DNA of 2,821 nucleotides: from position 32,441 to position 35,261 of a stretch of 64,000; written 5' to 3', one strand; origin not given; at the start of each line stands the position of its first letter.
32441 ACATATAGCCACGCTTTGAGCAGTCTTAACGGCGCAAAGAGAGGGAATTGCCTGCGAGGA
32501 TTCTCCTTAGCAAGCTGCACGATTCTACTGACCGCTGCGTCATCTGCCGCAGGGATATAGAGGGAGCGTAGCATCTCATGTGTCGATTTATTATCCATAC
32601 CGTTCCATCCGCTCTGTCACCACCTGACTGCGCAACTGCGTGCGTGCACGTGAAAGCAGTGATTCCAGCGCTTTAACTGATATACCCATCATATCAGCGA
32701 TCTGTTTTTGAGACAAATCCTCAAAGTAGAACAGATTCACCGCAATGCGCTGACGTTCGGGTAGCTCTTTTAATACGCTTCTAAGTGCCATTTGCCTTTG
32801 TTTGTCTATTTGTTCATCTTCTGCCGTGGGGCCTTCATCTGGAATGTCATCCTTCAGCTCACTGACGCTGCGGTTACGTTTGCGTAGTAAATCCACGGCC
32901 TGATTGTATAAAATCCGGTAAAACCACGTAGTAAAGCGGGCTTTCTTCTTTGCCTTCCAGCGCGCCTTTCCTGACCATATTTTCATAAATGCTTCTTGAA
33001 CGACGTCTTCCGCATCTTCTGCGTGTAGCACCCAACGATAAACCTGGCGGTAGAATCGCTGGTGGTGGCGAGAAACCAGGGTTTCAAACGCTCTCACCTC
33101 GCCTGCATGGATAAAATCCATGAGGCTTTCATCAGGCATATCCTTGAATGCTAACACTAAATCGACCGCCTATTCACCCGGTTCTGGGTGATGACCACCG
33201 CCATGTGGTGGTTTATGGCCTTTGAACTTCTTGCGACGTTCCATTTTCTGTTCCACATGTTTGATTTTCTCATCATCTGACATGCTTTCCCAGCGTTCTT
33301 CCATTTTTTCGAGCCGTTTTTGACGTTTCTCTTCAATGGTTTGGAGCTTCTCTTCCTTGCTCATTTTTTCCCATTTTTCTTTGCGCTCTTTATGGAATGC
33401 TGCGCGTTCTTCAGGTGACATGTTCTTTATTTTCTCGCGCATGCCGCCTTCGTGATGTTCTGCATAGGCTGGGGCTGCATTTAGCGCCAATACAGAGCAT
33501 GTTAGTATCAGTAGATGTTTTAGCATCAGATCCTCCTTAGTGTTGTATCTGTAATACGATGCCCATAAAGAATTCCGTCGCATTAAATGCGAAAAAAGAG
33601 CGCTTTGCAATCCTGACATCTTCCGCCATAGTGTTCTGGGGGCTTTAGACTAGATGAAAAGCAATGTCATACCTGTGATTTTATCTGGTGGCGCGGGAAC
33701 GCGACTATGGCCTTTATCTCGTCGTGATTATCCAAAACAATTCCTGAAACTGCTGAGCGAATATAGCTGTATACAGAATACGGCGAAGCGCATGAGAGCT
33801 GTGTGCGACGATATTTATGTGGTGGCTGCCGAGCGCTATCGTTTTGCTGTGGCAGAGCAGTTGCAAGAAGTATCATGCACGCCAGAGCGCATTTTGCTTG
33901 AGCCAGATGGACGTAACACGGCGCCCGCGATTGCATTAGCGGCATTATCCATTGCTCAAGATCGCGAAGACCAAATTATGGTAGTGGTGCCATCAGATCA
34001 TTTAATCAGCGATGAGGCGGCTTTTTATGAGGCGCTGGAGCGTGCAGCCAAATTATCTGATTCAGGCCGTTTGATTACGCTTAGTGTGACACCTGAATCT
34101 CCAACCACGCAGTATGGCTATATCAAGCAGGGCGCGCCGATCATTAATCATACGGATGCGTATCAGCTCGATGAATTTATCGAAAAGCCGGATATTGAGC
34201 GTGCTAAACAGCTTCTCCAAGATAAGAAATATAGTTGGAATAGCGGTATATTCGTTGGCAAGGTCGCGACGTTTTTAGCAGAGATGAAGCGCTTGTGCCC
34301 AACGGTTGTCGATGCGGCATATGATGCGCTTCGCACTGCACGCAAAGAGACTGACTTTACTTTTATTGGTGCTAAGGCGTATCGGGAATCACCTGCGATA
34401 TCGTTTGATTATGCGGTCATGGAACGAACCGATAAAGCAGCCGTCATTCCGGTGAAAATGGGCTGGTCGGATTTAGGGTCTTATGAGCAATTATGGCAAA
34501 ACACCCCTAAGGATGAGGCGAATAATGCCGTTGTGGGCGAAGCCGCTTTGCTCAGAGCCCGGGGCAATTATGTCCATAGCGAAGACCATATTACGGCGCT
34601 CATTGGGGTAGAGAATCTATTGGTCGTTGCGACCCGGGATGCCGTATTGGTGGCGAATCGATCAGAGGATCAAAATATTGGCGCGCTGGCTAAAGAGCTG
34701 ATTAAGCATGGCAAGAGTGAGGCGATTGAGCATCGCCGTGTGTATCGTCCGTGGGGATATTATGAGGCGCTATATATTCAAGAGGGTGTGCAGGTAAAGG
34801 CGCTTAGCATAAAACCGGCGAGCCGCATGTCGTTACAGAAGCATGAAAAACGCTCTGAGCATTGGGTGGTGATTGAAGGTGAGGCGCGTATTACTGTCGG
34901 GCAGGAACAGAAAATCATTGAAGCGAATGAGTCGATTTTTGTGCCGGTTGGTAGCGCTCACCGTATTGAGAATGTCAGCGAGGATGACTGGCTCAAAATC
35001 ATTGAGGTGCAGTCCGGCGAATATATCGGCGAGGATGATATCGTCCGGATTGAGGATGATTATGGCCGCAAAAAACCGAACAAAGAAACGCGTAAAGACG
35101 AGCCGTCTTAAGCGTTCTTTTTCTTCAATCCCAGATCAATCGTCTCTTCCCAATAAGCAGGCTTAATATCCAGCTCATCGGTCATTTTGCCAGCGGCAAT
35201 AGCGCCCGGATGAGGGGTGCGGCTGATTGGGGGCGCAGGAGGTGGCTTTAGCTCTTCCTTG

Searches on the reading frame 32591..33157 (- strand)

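Call 95: search_protein_families(library=pfam, proteins=[window:32591-33157:-], max_evalue=0.01)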
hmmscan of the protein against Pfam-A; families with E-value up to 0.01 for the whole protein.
window:32591-33157:- (188 aa): 10 families
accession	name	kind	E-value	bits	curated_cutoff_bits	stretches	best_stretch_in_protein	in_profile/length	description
PF08281.18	Sigma70_r4_2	-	3.9e-17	62.1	25.7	1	123-175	2-54/54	Sigma-70, region 4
PF04542.20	Sigma70_r2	-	2.6e-16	59.6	24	1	27-96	1-70/71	Sigma-70 region 2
PF04545.22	Sigma70_r4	-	1.8e-11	43.8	24.1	1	128-176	1-49/50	Sigma-70, region 4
PF04297.20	UPF0122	-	1.4e-05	25.6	22.7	1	128-176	13-62/101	Putative helix-turn-helix protein, YlxM / p13 like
PF02001.22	DUF134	-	0.00019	22.3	27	1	139-182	42-85/98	Protein of unknown function DUF134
PF07638.17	Sigma70_ECF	-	0.00052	20.4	21.1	1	20-178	15-182/185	ECF sigma factor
PF13518.12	HTH_28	-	0.00068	20.1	25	0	139-173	4-38/52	Helix-turn-helix domain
PF03683.19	UPF0175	-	0.0017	18.4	27.9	1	130-174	14-60/75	Uncharacterised protein family (UPF0175)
PF22233.2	PhyR_sigma-like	-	0.0032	17.7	27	1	129-178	1-50/50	Response regulator PhyR, sigma-like domain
PF13384.12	HTH_23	-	0.0032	17.7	24.6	0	134-170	4-40/50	Homeodomain-like domain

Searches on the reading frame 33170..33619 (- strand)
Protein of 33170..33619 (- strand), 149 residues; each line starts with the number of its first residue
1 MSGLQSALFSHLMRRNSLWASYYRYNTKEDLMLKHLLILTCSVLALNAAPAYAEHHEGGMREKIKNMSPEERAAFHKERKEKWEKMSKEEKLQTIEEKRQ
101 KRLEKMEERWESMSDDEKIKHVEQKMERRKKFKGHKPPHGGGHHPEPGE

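Call 95: search_protein_families(library=pfam, proteins=[window:33170-33619:-], max_evalue=0.01)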
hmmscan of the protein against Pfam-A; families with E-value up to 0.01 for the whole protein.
window:33170-33619:- (149 aa): 1 family
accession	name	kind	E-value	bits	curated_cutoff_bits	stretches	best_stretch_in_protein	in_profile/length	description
PF11304.13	DUF3106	-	0.0068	17.3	24.3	0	60-93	33-65/104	Protein of unknown function (DUF3106)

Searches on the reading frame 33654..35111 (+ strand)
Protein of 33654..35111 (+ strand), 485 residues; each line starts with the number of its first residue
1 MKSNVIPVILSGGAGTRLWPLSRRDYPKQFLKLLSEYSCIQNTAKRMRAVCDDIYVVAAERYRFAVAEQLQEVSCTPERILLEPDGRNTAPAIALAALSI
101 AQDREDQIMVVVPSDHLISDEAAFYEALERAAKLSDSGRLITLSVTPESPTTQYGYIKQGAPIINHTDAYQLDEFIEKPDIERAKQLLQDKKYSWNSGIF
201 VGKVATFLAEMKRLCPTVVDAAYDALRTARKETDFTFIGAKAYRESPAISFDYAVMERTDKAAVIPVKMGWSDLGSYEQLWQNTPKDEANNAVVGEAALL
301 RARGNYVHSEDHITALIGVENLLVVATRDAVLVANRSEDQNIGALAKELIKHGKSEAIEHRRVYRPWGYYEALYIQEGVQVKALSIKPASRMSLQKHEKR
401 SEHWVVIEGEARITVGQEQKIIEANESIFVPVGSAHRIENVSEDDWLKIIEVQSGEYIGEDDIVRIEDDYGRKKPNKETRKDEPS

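Call 95: search_protein_families(library=pfam, proteins=[window:33654-35111:+], max_evalue=0.01)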
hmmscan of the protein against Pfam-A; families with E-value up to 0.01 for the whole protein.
window:33654-35111:+ (485 aa): 6 families
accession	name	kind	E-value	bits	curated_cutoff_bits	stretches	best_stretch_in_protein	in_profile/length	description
PF00483.29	NTP_transferase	-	3.7e-50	171.2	21.2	1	7-288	2-243/245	Nucleotidyl transferase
PF01050.24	MannoseP_isomer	-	2.6e-40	137.6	23.6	1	353-468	2-116/116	Mannose-6-phosphate isomerase C-terminal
PF07883.17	Cupin_2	-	7.7e-10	38.8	27.2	1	386-444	5-62/70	Cupin domain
PF12804.13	NTP_transf_3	-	3e-08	34.4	27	1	8-132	2-112/160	MobA-like NTP transferase domain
PF22640.1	ManC_GMP_beta-helix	-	2e-07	31.2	27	1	300-349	6-55/55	MannoseP isomerase/GMP-like beta-helix domain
PF14667.12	Polysacc_synt_C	-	0.0033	18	28.7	0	370-449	9-96/111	Polysaccharide biosynthesis C-terminal domain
